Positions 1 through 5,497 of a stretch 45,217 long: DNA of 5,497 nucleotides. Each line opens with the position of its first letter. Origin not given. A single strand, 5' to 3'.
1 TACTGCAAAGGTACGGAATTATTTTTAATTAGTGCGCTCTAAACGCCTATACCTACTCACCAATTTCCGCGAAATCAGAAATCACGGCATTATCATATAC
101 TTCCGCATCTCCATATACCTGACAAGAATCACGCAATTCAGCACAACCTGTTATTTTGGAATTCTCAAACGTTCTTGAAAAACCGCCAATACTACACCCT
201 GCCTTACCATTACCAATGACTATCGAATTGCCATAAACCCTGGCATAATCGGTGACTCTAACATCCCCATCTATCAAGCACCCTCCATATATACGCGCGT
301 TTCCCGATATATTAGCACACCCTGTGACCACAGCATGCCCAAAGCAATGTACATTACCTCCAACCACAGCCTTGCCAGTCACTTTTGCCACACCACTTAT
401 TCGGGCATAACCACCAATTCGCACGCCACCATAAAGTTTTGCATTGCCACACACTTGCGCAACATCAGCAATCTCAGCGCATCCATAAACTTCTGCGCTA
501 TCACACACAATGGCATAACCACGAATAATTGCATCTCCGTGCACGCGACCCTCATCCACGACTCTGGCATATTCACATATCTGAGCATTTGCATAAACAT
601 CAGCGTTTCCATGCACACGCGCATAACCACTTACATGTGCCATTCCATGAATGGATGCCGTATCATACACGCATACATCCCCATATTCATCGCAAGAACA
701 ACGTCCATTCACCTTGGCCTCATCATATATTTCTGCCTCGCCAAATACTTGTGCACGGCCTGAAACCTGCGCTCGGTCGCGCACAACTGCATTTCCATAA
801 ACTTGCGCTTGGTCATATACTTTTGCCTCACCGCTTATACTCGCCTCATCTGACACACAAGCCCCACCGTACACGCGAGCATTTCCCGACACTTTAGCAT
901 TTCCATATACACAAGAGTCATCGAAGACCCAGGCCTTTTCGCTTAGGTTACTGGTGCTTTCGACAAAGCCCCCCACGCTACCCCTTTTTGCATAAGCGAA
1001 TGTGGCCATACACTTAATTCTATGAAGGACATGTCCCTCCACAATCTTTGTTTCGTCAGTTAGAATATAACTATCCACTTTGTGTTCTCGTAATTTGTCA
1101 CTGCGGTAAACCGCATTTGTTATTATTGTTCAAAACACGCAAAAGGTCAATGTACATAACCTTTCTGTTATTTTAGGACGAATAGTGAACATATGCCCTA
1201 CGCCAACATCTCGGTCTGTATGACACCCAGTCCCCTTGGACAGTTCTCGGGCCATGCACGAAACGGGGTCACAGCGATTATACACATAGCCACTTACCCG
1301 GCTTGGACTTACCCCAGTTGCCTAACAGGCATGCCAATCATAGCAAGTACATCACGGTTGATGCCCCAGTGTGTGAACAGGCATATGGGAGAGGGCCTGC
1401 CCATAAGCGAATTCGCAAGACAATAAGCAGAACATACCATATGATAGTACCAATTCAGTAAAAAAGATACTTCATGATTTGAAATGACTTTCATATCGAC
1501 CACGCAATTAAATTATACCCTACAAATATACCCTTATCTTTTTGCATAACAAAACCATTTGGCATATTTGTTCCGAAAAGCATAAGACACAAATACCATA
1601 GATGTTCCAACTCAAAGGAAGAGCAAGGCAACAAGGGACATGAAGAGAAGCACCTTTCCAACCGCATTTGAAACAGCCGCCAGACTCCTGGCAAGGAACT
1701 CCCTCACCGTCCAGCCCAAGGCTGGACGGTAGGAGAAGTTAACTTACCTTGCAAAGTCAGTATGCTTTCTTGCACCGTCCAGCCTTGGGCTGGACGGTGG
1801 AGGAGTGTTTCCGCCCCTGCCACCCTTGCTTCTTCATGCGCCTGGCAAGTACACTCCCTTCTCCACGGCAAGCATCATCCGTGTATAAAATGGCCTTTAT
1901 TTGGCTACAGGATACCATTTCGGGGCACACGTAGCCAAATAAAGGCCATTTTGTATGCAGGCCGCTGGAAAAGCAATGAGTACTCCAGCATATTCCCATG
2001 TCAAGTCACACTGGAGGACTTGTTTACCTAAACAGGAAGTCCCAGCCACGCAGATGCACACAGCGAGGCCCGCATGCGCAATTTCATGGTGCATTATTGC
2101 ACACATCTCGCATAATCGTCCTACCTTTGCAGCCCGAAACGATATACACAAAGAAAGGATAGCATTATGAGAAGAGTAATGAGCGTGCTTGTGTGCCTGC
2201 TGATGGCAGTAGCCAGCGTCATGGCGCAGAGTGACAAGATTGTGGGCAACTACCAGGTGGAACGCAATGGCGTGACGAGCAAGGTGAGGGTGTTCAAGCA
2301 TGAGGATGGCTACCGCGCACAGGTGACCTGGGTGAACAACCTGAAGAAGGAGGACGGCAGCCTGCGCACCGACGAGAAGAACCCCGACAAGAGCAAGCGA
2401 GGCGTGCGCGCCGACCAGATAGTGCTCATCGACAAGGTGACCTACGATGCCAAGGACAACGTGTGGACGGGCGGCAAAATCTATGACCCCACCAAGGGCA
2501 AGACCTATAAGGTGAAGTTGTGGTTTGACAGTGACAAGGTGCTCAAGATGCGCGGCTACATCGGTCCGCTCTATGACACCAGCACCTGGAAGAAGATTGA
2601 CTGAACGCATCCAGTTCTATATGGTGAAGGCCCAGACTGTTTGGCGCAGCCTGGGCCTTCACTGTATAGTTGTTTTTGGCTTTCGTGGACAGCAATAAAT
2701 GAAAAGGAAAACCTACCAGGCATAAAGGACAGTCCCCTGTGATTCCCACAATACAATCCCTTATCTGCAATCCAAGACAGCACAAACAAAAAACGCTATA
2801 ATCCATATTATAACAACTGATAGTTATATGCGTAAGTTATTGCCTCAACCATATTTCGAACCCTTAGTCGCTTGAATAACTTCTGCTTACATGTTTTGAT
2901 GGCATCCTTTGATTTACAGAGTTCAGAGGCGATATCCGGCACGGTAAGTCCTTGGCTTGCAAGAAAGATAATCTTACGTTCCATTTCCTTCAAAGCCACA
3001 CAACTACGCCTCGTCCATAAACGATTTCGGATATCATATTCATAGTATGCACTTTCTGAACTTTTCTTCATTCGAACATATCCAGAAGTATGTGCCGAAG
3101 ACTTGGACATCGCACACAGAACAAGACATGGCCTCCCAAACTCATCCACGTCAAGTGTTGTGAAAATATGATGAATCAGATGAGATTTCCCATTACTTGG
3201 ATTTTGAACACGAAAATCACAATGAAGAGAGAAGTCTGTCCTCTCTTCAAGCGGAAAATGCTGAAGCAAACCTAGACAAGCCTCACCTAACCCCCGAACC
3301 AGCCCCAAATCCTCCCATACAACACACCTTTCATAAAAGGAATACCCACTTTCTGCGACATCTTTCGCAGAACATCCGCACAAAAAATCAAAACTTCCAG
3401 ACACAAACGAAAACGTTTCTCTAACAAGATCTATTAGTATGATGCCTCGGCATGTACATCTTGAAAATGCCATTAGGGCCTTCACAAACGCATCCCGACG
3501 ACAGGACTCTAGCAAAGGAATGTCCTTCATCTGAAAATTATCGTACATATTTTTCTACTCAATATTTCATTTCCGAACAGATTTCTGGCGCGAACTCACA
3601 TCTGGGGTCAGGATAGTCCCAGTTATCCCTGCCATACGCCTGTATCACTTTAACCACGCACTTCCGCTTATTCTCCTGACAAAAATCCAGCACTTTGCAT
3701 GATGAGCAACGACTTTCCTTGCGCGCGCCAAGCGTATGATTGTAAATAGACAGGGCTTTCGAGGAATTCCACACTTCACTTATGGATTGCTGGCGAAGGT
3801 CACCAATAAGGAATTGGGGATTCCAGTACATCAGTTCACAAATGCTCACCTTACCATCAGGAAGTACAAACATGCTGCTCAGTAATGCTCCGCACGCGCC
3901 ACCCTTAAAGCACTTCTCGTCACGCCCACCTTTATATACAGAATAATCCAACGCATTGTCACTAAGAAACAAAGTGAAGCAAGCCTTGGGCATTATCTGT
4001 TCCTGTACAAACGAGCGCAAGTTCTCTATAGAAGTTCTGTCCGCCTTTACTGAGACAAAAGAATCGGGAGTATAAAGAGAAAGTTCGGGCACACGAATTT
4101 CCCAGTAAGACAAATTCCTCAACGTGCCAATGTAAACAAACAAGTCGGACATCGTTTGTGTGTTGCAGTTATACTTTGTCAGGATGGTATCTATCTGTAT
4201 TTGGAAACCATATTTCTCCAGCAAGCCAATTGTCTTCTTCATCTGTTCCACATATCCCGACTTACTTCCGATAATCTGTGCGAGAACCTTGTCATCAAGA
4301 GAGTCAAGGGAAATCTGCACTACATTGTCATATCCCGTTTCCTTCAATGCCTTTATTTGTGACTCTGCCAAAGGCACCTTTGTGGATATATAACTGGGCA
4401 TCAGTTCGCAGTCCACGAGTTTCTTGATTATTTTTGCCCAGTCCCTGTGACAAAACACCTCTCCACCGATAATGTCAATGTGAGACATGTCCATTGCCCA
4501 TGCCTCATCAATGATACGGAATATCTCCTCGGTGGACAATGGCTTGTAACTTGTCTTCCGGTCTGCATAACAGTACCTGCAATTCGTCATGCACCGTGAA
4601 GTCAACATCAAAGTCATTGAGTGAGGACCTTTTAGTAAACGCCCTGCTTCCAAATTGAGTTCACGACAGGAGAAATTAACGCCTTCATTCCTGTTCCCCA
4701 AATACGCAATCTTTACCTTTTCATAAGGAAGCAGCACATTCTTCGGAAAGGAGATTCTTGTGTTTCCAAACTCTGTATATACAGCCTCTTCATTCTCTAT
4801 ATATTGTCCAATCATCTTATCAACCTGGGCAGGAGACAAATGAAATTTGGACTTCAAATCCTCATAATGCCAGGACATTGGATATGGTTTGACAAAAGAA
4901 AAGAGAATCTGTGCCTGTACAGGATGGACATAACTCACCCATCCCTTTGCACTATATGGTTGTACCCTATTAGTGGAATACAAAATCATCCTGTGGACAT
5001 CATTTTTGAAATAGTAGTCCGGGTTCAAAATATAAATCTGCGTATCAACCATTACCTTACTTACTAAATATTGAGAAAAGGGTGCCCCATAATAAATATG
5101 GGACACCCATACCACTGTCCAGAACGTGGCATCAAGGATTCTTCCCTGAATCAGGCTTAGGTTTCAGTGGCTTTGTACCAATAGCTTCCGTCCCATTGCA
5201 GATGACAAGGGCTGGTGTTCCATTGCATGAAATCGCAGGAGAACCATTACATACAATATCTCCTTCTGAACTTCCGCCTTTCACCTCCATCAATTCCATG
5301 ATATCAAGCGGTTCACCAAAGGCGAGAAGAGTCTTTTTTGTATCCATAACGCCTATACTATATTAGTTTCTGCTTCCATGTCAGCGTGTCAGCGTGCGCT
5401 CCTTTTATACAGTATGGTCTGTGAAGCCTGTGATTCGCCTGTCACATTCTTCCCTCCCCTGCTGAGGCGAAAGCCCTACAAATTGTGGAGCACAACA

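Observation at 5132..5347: Precursor core built from three CNG[ST]-x4-5 repeats plus a Lys/Pro tail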

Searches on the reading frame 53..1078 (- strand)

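Call 5: search_protein_families(library=ncbifam, proteins=[window:53-1078:-], max_evalue=0.1)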
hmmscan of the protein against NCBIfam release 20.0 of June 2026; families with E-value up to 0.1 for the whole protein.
window:53-1078:- (341 aa): 13 families
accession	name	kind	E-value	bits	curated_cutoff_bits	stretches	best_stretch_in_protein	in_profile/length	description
NF040481.1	YdcK_fam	equivalog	2e-27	96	350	1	16-282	24-296/326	YdcK family protein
NF040510.1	avirulen_svx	equivalog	3e-12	46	625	3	133-241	466-570/601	Svx/AvrXca family virulence/avirulence protein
NF003657.0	PRK05289.1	equivalog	5.8e-10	38.7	226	2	202-290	5-86/264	acyl-ACP--UDP-N-acetylglucosamine O-acyltransferase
TIGR03570.1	NeuD_NnaD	subfamily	1.4e-09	37.9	160.8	2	39-123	96-180/202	NeuD/PglB/VioB family sugar acetyltransferase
NF002060.0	PRK00892.1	subfamily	4e-09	36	207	2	46-128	93-175/345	UDP-3-O-(3-hydroxymyristoyl)glucosamine N-acyltransferase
NF052502.1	man1P_GTase_Rv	exception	5.9e-08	32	440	3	53-124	245-314/352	mannose-1-phosphate guanylyltransferase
TIGR01852.1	lipid_A_lpxA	equivalog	7.3e-08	32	231.05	2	67-234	5-171/254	acyl-ACP--UDP-N-acetylglucosamine O-acyltransferase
TIGR01853.1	lipid_A_lpxD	equivalog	1.2e-07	31.1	242.5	2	59-128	97-166/325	UDP-3-O-(3-hydroxymyristoyl)glucosamine N-acyltransferase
NF010936.0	PRK14356.1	equivalog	1.1e-05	24.5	666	0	132-227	261-354/456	bifunctional UDP-N-acetylglucosamine diphosphorylase/glucosamine-1-phosphate N-acetyltransferase GlmU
NF050158.1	CarbAnhydGPos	equivalog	0.0011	18.7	250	0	247-341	20-110/172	gamma carbonic anhydrase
TIGR03992.1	Arch_glmU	subfamily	0.002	17.1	292.1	0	57-117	239-299/393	bifunctional sugar-1-phosphate nucleotidylyltransferase/acetyltransferase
TIGR03991.1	alt_bact_glmU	hypoth_equivalog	0.016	14.6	225.3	0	181-229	200-248/394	UDP-N-acetylglucosamine diphosphorylase/glucosamine-1-phosphate N-acetyltransferase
NF041874.1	EPS_EpsC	equivalog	0.089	12.5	150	0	35-100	80-147/168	serine O-acetyltransferase EpsC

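Call 6: search_protein_families(library=pfam, proteins=[window:53-1078:-], max_evalue=0.1)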
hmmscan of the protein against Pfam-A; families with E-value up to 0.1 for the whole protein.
window:53-1078:- (341 aa): 3 families
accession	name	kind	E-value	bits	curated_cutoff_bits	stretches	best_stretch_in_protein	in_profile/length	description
PF18836.7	B_solenoid_ydck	-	2.4e-13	49.3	30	1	61-76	1-16/17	YdcK Beta solenoid repeat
PF04519.19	Bactofilin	-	1e-05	26.1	27.9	1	61-129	13-82/98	Polymer-forming cytoskeletal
PF00132.30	Hexapep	-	0.00039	20.4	27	0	202-228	3-29/36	Bacterial transferase hexapeptide (six repeats)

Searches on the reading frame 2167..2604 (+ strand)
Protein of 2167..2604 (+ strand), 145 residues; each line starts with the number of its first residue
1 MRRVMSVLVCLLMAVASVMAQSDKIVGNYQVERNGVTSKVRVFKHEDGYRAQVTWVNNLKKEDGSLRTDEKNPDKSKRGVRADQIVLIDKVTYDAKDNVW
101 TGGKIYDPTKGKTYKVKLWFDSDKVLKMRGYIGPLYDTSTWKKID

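Call 5: search_protein_families(library=ncbifam, proteins=[window:2167-2604:+], max_evalue=0.1)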
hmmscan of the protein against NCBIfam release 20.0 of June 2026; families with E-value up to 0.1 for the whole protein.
window:2167-2604:+ (145 aa): 1 family
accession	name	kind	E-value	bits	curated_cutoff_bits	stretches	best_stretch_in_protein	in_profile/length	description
NF012100.0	blaVIM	exception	0.036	13.4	500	1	4-53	8-57/266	VIM family subclass B1 metallo-beta-lactamase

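Call 6: search_protein_families(library=pfam, proteins=[window:2167-2604:+], max_evalue=0.1)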
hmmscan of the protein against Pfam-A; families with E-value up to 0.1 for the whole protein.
window:2167-2604:+ (145 aa): 1 family
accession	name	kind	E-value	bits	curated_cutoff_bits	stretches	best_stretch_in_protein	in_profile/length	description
PF09917.15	DUF2147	-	1.7e-24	87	27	1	27-143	1-112/112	Uncharacterized protein conserved in bacteria (DUF2147)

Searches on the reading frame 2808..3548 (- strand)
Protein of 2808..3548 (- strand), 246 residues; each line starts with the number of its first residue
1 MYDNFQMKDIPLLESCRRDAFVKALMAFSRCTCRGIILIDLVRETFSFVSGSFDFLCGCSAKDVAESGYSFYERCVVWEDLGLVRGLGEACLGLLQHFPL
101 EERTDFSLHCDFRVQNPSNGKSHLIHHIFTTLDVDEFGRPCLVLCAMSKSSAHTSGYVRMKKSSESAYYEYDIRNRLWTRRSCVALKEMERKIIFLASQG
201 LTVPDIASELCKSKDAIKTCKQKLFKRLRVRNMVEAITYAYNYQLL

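Call 5: search_protein_families(library=ncbifam, proteins=[window:2808-3548:-], max_evalue=0.1)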
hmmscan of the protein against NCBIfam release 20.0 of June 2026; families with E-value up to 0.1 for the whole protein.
window:2808-3548:- (246 aa): 11 families
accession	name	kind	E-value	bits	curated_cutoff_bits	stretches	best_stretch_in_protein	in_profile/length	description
NF007505.1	PRK10100.1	equivalog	0.00013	21.7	250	1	180-242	139-201/204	biofilm master transcriptional regulator CsgD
NF007403.0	PRK09935.1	equivalog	0.00018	21.2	271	1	183-246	147-210/210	fimbria biosynthesis transcriptional regulator FimZ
NF007685.0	PRK10360.1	equivalog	0.00094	19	258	1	166-236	119-188/196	response regulator transcription factor UhpA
NF007935.0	PRK10651.1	equivalog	0.0011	18.2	250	1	176-242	146-212/216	two-component system response regulator NarL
NF011896.0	PRK15369.1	equivalog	0.0012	18.5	242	1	185-244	149-208/211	two component system response regulator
NF007018.1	PRK09483.1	equivalog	0.0035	17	280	1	185-245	148-208/217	UvrY/SirA/GacA family response regulator transcription factor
NF008548.0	PRK11475.1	equivalog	0.0085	15.6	176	1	161-231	110-180/207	DNA-binding transcriptional activator BglJ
NF052445.1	RespRegMctR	equivalog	0.012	15.1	300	1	182-244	141-203/205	two-component system response regulator MctR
NF052366.1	photon_PedR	equivalog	0.018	15.2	120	1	186-242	3-59/74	photosynthetic electron transport-dependent transcriptional regulator PedR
TIGR02937.1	sigma70-ECF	superfamily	0.036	13.7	42.9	1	165-230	99-163/165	sigma-70 family RNA polymerase sigma factor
NF007708.0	PRK10403.1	equivalog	0.08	12.4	343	0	185-237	153-205/215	nitrate/nitrite response regulator protein NarP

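Call 6: search_protein_families(library=pfam, proteins=[window:2808-3548:-], max_evalue=0.1)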
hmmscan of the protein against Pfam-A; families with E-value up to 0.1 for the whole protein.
window:2808-3548:- (246 aa): 1 family
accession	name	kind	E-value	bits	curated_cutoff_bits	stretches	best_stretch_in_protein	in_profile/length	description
PF00196.25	GerE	-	5.3e-06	26.4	23.5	1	190-240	7-57/57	Bacterial regulatory proteins, luxR family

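Call 81: search_solved_structures(query=window:2808-3548:-, max_evalue=1)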
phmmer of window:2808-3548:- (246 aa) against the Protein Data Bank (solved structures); distinct sequences matched with E-value up to 1: 17.
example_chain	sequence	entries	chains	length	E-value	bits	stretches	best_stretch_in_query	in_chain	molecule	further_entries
3kln_A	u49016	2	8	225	0.00055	22.5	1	163-242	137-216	Transcriptional regulator, LuxR family | Transcriptional regulator VpsT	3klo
4gvp_A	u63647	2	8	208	0.004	19.7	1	158-245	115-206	Response regulator protein vraR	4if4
7ve6_A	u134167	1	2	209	0.0041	19.7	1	158-245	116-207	Response regulator protein VraR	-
4wt0_B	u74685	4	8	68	0.0086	18.6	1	187-245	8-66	Response regulator receiver domain protein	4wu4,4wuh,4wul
7ve4_A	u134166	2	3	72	0.014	17.9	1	186-245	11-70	DNA-binding response regulator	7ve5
2rnj_A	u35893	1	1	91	0.024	17.2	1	185-245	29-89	Response regulator protein vraR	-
1je8_A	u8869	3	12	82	0.028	16.9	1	177-242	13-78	Nitrate/Nitrite Response Regulator Protein NARL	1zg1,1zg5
1a04_A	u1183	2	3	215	0.037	16.6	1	174-242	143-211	NITRATE/NITRITE RESPONSE REGULATOR PROTEIN NARL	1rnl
4wsz_A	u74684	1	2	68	0.043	16.4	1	187-245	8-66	Response regulator receiver domain protein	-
5hev_A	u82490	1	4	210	0.06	15.9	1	186-245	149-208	Response regulator protein VraR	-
4ldz_A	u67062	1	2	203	0.075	15.6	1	185-239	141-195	Transcriptional regulatory protein DesR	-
3clo_A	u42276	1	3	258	0.12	14.9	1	102-240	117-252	Transcriptional regulator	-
8u3b_G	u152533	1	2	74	0.14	14.7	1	186-242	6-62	Nitrate/nitrite response regulator protein NarL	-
1zlj_A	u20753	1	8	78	0.26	13.8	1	185-241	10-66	Dormancy Survival Regulator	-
1zlk_A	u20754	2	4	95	0.38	13.2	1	185-241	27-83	Dormancy Survival Regulator | TWO COMPONENT TRANSCRIPTIONAL REGULATORY PROTEIN DEVR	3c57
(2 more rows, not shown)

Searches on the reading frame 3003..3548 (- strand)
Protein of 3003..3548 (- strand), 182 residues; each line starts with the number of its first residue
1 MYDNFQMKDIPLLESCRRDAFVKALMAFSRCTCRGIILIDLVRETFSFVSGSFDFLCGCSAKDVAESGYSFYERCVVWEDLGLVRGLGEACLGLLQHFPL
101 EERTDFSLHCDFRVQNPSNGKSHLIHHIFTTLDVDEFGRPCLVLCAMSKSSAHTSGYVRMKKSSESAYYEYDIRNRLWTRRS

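Call 82: search_protein_families(library=pfam, proteins=[window:3003-3548:-], max_evalue=10)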
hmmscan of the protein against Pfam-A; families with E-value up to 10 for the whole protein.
seq(182 aa): 0 families

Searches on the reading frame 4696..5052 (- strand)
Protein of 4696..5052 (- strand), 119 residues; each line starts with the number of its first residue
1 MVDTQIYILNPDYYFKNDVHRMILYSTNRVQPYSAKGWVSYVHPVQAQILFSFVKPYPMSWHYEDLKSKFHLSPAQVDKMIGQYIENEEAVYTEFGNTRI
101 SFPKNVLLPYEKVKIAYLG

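Call 82: search_protein_families(library=pfam, proteins=[window:4696-5052:-], max_evalue=10)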
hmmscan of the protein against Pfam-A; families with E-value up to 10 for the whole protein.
seq(119 aa): 2 families
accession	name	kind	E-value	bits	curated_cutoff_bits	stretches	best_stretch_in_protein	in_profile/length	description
PF01399.33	PCI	-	0.015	15.9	22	1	32-88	12-67/84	PCI domain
PF17630.7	DUF5511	-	0.17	12.6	27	1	59-100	8-50/69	Family of unknown function (DUF5511)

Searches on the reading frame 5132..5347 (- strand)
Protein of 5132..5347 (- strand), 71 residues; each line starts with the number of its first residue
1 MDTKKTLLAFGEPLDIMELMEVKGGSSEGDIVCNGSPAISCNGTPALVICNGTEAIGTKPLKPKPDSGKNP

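Call 5: search_protein_families(library=ncbifam, proteins=[window:5132-5347:-], max_evalue=0.1)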
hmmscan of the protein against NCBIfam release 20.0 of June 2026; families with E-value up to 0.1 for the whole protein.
window:5132-5347:- (71 aa): 0 families

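Call 6: search_protein_families(library=pfam, proteins=[window:5132-5347:-], max_evalue=0.1)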
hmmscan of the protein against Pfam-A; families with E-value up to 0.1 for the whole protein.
window:5132-5347:- (71 aa): 0 families

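Call 8: find_encoding_contigs(protein=window:5132-5347:-, flank=10000, max_places=10)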
Protein window:5132-5347:- (71 aa): 1 contig read that carries it; 1 place shown.
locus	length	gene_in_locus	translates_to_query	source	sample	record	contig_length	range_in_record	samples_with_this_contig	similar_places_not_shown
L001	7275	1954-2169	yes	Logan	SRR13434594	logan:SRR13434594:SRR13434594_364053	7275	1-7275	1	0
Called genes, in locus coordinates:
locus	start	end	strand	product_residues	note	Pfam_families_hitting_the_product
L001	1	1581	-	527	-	?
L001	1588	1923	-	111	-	-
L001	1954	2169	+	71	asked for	-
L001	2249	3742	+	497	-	PF04055:Radical_SAM, PF13186:SPASM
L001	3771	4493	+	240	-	PF00196:GerE (weak)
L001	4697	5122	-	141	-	PF09917:DUF2147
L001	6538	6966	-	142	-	-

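Call 21: find_homologous_proteins(query=window:5135-5347:-, max_evalue=10)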
Query seq(71 aa) (71 aa): 1 proteins with E <= 10 among 1 candidates.
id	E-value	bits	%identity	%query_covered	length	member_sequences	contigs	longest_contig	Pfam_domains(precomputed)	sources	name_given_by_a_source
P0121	4.9e-40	152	100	100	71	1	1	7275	-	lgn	-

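Call 37: search_protein_families(library=ncbifam, alignment_id=A2, max_evalue=10)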
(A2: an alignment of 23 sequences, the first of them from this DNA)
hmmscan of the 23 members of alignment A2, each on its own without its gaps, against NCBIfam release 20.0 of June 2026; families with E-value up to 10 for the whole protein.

A. member 1, seq(71 aa): 0 families

B. families by the number of members that match (of 23 scanned): 11 families
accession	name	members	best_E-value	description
TIGR03949.1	bact_IIb_cerein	8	9.4e-05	class IIb bacteriocin, lactobin A/cerein 7B family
TIGR04149.1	GG_sam_targ_CFB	5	0.0048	TIGR04149 family rSAM-modified RiPP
NF004076.0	PRK05581.1-4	2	0.026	ribulose-phosphate 3-epimerase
TIGR03893.1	lant_SP_1948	1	0.0069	lichenicidin A2 family type 2 lantibiotic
NF005744.0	PRK07568.1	1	0.02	pyridoxal phosphate-dependent aminotransferase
NF058652.1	WING-49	1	0.027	WING-49 domain-containing protein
NF037973.1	metallo_SslE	1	0.03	lipoprotein metalloprotease SslE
NF009872.0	PRK13333.1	1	0.052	type III pantothenate kinase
NF011520.0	PRK14959.1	1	0.053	DNA polymerase III subunits gamma and tau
NF011129.0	PRK14553.2-2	1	0.13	ribosomal-processing cysteine protease Prp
NF033186.1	internalin_K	1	2.9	class 1 internalin InlK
